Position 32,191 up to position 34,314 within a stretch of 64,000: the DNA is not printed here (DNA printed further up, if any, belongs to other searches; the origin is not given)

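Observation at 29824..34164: Nucleotidyltransferase paralogs (one fused to a class-V aminotransferase) beside a CDP-alcohol phosphatidyltransferase and an ATP-grasp enzyme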

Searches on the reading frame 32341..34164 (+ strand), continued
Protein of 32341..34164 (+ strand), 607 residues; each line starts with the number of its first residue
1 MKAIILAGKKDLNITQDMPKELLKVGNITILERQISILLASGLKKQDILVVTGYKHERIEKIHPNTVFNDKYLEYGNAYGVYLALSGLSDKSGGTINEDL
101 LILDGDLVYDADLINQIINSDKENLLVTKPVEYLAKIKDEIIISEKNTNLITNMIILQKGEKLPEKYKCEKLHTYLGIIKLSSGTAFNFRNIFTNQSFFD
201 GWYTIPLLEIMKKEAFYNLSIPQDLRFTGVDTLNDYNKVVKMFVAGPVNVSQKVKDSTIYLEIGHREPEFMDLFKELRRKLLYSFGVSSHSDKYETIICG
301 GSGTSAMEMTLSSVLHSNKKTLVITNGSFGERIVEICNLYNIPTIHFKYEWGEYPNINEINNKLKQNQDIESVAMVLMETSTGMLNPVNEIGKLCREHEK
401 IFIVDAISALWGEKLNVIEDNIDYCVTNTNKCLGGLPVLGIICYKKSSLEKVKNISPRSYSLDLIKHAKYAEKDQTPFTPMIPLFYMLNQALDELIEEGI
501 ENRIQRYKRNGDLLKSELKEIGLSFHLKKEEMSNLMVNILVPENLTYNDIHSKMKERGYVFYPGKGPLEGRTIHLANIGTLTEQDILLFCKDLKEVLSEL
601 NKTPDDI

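Call 66: find_encoding_contigs(protein=P0064, flank=10000, max_places=1)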
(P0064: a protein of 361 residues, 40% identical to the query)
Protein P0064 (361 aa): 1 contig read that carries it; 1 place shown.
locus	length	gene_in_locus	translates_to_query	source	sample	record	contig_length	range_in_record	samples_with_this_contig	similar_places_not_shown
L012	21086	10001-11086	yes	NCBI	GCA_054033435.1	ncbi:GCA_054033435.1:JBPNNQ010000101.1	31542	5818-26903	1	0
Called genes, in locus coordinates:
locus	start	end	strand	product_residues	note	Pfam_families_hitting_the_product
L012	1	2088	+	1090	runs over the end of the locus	PF03176:MMPL, PF02460:Patched (weak), PF12349:Sterol-sensing (weak), PF03176:MMPL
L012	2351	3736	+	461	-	PF01554:MatE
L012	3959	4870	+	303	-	PF04620:FlaA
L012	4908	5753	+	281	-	PF04620:FlaA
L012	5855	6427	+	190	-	PF05685:Uma2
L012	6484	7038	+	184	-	PF03602:Cons_hypoth95, PF01170:UPF0020 (faint), PF05175:MTS, PF13847:Methyltransf_31 (weak)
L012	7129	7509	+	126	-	-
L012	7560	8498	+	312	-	PF14257:DUF4349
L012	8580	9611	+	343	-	PF03706:LPG_synthase_TM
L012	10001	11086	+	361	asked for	PF00155:Aminotran_1_2 (weak), PF00266:Aminotran_5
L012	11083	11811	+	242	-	PF00483:NTP_transferase, PF12804:NTP_transf_3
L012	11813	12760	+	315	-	PF01066:CDP-OH_P_transf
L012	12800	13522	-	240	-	-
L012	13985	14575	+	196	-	PF02525:Flavodoxin_2 (weak), PF03358:FMN_red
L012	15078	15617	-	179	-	PF13650:Asp_protease_2 (weak), PF13975:gag-asp_proteas (weak), PF02810:SEC-C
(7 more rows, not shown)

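Call 67: find_encoding_contigs(protein=P0069, flank=10000, max_places=1)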
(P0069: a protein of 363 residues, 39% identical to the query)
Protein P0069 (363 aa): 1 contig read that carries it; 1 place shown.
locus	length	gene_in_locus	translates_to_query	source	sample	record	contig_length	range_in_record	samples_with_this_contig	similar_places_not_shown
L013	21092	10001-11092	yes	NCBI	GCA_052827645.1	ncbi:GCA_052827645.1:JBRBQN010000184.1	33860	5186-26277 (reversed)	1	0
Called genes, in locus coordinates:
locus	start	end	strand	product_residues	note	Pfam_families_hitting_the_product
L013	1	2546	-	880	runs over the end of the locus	PF03176:MMPL, PF00873:ACR_tran (faint), PF12349:Sterol-sensing (faint), PF02355:SecD_SecF_C, PF03176:MMPL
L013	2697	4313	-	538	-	PF13714:PEP_mutase, PF00483:NTP_transferase (faint), PF12804:NTP_transf_3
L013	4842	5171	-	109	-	-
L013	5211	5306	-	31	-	-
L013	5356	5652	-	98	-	PF13310:Virulence_RhuM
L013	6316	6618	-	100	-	PF10088:DUF2326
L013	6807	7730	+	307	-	PF05643:GNA1162-like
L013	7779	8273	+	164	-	PF02776:TPP_enzyme_N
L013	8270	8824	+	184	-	PF02775:TPP_enzyme_C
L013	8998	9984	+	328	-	PF13243:SQHop_cyclase_C (faint), PF07678:TED_complement (faint)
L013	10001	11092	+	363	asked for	PF00266:Aminotran_5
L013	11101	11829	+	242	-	PF00483:NTP_transferase, PF01128:IspD (weak), PF12804:NTP_transf_3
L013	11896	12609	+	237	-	PF01066:CDP-OH_P_transf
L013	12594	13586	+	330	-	PF03706:LPG_synthase_TM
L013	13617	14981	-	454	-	PF01212:Beta_elim_lyase, PF00155:Aminotran_1_2 (weak)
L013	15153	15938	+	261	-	-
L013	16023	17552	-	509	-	PF00221:Lyase_aromatic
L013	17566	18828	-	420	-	PF01979:Amidohydro_1, PF07969:Amidohydro_3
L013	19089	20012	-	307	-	PF07837:FTCD_N, PF02971:FTCD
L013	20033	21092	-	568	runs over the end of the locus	PF17391:Urocanase_N, PF01175:Urocanase, PF17392:Urocanase_C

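Call 78: search_protein_families(library=ncbifam, proteins=[L001:11863-12846:-], max_evalue=0.001)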
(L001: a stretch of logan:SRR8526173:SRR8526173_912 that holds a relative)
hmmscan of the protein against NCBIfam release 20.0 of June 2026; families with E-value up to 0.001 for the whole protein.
L001:11863-12846:- (327 aa): 7 families
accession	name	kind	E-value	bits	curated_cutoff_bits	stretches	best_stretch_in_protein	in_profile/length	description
NF041256.1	GntI_guanitoxin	equivalog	3.9e-17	62.5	357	1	28-286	14-258/282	guanitoxin biosynthesis pre-guanitoxin N-oxide kinase GntI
TIGR02721.1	ycfN_thiK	equivalog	2.5e-13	49.7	299.45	1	36-219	5-172/256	thiamine kinase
NF003558.0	PRK05231.1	equivalog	1e-08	34.5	271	1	28-283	23-276/322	homoserine kinase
NF046102.1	CellCycRegCcrZ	equivalog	2.1e-06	27.3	400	1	75-234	40-195/260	cell cycle regulator CcrZ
NF007620.0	PRK10271.1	equivalog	7.8e-06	25.7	206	1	33-219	26-189/274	thiamine kinase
TIGR02906.1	spore_CotS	subfamily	4.6e-05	22.5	172.7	1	116-265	87-257/314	CotS family spore coat protein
TIGR00938.1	thrB_alt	equivalog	0.00011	21.6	255.9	1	28-270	23-263/307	homoserine kinase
